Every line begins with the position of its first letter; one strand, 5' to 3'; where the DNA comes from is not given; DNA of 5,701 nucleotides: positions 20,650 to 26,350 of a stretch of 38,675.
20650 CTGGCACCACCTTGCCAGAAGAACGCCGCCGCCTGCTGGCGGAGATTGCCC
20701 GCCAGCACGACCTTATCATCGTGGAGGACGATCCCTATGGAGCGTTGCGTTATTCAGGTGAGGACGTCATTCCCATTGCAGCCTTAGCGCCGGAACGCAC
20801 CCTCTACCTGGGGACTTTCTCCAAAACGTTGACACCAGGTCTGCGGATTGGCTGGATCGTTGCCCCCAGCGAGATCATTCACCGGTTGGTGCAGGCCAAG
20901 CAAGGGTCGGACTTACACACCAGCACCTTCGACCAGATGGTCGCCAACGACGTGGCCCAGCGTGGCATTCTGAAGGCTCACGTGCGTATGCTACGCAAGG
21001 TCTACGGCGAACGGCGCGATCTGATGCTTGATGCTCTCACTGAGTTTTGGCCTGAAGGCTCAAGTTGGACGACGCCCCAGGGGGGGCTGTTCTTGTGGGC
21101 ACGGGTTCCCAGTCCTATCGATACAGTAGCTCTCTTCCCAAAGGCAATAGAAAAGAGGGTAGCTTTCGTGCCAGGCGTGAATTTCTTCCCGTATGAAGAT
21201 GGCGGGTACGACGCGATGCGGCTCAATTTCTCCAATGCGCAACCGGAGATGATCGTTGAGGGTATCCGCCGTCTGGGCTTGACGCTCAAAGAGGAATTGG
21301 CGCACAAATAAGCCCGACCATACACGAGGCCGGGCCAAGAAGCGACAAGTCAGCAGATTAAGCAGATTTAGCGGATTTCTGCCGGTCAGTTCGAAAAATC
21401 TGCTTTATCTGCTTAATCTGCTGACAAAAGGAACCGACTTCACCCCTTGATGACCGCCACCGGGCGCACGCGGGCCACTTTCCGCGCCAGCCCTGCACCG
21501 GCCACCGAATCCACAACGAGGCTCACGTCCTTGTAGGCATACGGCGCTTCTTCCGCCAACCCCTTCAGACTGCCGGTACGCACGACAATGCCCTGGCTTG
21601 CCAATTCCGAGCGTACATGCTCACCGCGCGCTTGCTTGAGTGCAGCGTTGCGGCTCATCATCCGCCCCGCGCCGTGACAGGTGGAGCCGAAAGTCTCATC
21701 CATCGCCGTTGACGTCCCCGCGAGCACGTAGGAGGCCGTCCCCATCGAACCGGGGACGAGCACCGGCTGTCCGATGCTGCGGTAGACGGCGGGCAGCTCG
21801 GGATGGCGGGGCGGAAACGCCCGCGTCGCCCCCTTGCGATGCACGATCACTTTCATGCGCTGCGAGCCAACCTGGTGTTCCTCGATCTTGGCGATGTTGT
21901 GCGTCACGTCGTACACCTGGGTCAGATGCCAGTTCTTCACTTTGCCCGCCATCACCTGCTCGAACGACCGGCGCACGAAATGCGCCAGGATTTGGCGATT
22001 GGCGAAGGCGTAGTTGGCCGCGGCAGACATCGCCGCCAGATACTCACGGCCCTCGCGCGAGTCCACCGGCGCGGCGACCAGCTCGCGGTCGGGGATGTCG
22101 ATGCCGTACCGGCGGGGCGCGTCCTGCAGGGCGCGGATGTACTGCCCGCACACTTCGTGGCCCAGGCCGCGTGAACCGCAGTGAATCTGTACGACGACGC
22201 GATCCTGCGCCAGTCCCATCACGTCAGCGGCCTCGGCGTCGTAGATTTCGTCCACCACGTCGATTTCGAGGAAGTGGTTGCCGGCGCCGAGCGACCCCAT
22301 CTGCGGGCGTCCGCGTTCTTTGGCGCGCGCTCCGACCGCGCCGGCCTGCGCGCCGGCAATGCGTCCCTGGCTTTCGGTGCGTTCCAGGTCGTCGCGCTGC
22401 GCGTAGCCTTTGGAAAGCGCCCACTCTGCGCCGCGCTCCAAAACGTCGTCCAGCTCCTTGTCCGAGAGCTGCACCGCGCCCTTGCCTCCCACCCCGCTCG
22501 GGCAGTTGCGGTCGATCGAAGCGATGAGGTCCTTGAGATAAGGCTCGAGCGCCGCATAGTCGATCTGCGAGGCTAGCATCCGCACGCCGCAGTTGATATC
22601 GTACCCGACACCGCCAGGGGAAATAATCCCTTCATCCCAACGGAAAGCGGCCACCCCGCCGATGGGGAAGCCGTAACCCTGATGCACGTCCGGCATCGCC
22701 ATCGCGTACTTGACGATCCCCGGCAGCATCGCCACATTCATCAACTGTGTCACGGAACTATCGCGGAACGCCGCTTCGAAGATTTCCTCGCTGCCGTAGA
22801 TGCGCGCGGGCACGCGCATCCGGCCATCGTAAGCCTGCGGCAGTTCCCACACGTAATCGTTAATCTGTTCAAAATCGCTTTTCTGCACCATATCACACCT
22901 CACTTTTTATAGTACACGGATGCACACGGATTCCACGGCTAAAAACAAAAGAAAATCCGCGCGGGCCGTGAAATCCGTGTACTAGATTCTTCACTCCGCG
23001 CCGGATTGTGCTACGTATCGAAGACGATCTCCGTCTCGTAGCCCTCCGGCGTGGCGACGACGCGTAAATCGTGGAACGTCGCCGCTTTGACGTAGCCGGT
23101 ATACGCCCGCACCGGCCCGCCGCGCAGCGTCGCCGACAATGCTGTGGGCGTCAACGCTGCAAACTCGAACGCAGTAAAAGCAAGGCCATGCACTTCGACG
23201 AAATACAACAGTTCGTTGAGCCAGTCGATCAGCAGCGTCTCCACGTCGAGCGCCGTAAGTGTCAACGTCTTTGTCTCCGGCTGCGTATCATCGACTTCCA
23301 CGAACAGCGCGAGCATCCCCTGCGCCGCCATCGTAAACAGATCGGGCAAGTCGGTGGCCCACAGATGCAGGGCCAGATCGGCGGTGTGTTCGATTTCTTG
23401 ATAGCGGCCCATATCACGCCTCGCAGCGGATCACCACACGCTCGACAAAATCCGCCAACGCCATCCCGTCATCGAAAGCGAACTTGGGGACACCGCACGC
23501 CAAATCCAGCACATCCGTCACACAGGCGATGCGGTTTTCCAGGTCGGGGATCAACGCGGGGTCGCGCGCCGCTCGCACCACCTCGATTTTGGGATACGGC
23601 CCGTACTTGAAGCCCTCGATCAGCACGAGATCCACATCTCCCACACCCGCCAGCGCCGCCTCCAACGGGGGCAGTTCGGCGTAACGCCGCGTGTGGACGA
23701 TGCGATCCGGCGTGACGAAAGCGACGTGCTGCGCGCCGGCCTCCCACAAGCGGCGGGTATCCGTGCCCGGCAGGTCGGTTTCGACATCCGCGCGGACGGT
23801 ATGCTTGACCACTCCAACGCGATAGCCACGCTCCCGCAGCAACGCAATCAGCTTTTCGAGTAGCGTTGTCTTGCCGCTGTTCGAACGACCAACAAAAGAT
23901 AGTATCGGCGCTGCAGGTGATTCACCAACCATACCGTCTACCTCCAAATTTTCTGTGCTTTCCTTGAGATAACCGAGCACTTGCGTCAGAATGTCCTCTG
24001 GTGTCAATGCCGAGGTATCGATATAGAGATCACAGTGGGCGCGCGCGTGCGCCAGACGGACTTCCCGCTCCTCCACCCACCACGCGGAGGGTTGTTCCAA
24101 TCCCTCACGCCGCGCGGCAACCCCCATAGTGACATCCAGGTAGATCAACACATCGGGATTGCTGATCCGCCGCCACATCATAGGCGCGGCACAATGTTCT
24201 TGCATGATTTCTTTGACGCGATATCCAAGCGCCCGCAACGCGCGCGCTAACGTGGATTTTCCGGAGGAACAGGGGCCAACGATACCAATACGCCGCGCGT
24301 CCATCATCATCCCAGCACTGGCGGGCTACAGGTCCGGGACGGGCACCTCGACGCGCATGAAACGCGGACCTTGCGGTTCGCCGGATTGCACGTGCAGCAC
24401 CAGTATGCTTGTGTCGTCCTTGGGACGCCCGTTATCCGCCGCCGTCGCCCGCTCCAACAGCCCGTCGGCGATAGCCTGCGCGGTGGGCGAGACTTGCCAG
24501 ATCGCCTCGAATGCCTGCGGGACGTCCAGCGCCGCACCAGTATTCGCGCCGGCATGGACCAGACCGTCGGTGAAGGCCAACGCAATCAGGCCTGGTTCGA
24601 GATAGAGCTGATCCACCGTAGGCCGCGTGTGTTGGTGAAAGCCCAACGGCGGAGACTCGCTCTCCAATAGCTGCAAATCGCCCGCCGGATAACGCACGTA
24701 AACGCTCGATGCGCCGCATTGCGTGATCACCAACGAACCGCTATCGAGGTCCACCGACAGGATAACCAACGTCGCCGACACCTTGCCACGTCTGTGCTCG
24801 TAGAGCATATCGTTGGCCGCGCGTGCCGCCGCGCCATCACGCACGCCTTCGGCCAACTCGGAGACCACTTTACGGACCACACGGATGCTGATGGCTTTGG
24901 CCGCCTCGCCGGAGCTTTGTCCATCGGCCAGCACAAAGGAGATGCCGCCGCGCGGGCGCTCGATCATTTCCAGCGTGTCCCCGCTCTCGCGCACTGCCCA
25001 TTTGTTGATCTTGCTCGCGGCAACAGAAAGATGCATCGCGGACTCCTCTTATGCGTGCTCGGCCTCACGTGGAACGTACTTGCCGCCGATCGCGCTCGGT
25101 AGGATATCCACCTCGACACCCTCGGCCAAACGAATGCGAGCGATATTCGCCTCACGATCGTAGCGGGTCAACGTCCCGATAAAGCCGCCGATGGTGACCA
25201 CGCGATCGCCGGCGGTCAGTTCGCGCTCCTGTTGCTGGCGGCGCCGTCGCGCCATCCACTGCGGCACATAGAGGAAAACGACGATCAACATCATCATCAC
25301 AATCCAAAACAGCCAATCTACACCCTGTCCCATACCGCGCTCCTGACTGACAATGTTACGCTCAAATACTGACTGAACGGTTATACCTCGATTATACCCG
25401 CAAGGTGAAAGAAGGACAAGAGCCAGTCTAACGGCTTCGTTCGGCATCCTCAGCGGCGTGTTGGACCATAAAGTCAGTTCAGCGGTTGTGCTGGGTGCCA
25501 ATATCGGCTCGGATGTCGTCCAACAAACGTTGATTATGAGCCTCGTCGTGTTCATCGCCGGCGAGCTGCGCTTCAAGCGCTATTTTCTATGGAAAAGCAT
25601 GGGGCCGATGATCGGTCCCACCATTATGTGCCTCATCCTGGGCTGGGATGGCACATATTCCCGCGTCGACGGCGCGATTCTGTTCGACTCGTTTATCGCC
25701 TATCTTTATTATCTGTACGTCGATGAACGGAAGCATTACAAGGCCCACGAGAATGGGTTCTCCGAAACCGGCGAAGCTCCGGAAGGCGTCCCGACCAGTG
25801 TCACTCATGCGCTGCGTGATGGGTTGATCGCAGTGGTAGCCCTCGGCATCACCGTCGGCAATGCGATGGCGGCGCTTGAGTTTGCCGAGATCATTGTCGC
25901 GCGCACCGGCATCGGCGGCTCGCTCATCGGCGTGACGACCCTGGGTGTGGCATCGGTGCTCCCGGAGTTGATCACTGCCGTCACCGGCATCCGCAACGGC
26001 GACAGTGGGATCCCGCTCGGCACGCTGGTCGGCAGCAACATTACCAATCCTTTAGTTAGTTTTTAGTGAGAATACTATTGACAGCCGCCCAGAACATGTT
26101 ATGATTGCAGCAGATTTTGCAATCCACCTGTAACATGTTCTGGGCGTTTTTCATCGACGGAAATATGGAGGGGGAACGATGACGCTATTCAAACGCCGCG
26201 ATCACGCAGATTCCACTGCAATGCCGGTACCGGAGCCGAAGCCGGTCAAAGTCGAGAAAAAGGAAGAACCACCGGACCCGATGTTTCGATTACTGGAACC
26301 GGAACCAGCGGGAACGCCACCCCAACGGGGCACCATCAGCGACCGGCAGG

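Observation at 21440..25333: RtcB-archease cassette extended by a PP2C phosphatase and a double P-loop (kinase-like + MobB) protein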

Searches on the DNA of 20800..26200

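Call 52: search_rna_families(source=window, start=20800, end=26200, threshold=evalue, max_evalue=1)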
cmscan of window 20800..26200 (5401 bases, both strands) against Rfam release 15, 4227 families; matches with E-value up to 1: 0.
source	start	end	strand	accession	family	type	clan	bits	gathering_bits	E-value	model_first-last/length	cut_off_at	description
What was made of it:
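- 22924..22980 (-): Hairpin with an 18-bp stem in the 119-nt archease-rtcB spacer. It is a lineage-specific insertion, not a conserved element. No Rfam match (call 52).
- Tried and rejected: Rfam scan of the cluster region (call 52).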

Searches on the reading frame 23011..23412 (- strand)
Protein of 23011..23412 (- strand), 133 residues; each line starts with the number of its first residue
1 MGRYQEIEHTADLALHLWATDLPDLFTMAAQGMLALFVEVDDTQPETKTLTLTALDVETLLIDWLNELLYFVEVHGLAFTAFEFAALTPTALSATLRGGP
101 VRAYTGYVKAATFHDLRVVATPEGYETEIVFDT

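Call 3: search_protein_families(library=pfam, proteins=[window:23011-23412:-], max_evalue=0.01)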
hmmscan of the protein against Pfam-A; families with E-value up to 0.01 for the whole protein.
window:23011-23412:- (133 aa): 1 family
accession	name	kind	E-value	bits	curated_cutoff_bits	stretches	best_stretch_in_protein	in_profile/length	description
PF01951.21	Archease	-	1.3e-30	106.9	25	1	4-132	1-135/136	Archease protein family (MTH1598/TM1083)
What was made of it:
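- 23011..23412 (-): Archease (133 aa), the RtcB activator; its start lies 1 nt after the MobB stop. PF01951 1.3e-30 (call 3).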

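Call 4: search_protein_families(library=ncbifam, proteins=[window:23011-23412:-], max_evalue=0.01)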
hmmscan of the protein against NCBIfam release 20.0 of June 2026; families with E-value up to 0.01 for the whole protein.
window:23011-23412:- (133 aa): 1 family
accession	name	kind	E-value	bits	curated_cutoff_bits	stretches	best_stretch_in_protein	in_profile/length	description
NF001617.0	PRK00407.1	equivalog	5.7e-17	62.1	126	1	1-132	1-138/139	hypothetical protein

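Call 48: search_solved_structures(query=window:23011-23412:-, max_evalue=0.001, show_alignments=2)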
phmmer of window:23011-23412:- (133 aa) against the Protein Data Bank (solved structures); distinct sequences matched with E-value up to 0.001: 7.
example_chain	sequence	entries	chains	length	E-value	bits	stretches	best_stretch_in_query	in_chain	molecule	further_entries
4n2p_A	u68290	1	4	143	2.4e-09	40.7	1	3-124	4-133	Protein archease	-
1jw3_A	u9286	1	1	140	6.4e-07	32.8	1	5-120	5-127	Conserved Hypothetical Protein MTH1598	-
8btx_A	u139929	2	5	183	1.4e-05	28.6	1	3-72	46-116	Protein archease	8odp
5yz1_A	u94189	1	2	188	1.4e-05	28.5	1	3-72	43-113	Protein archease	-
5yzl_A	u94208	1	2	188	1.4e-05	28.5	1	3-72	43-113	Protein archease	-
8odo_B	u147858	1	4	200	1.7e-05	28.2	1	3-72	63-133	Protein archease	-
5yzj_A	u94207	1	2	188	0.00018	24.9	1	3-72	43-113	Protein archease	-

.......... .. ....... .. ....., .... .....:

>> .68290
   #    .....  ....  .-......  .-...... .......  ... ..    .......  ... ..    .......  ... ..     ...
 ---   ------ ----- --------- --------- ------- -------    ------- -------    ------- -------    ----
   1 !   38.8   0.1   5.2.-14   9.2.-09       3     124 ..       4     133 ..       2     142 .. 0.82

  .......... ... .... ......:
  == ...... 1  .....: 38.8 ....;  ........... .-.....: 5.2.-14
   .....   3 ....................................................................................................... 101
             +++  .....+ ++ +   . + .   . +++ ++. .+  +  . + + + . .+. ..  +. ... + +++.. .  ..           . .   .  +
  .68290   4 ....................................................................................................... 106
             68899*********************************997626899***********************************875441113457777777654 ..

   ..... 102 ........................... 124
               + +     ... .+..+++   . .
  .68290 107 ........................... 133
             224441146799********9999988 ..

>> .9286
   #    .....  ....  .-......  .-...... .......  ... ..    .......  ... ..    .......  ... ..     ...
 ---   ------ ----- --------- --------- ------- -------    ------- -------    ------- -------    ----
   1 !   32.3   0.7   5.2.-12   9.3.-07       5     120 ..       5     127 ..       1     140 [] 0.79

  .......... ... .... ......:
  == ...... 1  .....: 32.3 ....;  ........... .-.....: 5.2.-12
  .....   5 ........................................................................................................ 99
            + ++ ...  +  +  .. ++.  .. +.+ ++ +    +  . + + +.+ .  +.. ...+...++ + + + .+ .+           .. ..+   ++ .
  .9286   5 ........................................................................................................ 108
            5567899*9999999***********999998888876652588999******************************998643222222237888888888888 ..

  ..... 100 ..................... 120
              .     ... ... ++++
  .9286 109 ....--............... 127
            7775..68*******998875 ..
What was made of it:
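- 23011..23412 (-): P. horikoshii archease 4n2p at 2.4e-9 with the EHTAD and KAxTxH motifs aligned (call 48).
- On Archease (PF01951): EHTAD and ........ align with P. horikoshii archease 4n2p (call 48).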

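Call 55: search_protein_families(library=padloc, proteins=[window:23011-23412:-], max_evalue=0.001)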
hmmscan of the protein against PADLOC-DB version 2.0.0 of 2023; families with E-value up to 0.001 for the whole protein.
window:23011-23412:- (133 aa): 0 families
